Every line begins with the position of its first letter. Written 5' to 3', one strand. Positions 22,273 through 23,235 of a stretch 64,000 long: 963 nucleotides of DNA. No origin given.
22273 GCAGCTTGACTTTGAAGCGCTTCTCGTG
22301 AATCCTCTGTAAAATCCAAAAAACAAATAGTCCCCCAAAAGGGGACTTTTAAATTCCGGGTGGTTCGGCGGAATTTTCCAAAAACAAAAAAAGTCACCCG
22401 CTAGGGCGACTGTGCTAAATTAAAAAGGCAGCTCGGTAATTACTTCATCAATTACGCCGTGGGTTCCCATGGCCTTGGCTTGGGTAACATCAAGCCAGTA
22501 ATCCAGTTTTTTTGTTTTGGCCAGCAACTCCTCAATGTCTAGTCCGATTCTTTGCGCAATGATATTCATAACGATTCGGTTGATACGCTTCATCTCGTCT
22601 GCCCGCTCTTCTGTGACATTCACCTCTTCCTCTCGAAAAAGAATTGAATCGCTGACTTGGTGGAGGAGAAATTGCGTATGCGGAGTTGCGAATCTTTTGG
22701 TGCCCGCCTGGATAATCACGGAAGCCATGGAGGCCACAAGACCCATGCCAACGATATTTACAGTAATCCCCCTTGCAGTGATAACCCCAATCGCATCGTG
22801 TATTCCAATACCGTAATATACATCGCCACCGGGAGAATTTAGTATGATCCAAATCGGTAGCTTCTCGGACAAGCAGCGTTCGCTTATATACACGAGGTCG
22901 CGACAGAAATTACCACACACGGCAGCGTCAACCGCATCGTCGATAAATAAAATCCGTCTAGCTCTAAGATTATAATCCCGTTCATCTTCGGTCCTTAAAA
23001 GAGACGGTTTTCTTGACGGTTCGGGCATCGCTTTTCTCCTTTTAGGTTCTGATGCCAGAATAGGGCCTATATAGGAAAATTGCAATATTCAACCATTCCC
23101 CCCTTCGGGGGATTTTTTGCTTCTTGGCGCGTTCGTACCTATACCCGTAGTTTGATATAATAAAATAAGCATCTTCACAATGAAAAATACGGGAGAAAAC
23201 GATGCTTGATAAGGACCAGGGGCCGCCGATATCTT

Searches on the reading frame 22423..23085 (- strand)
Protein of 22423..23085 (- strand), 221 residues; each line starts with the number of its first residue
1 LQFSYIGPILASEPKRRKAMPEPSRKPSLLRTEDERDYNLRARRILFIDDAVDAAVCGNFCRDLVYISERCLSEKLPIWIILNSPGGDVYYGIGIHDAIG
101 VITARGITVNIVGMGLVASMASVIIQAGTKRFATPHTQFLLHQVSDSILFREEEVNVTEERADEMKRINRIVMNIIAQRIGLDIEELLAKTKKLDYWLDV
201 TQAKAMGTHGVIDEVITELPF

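Call 78: search_protein_families(library=pfam, proteins=[window:22423-23085:-], max_evalue=0.001)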
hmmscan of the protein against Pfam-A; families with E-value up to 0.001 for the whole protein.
window:22423-23085:- (221 aa): 1 family
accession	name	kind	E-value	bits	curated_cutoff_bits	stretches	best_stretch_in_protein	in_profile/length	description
PF00574.28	CLP_protease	-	6.3e-29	101.6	20.2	1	40-217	13-180/182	Clp protease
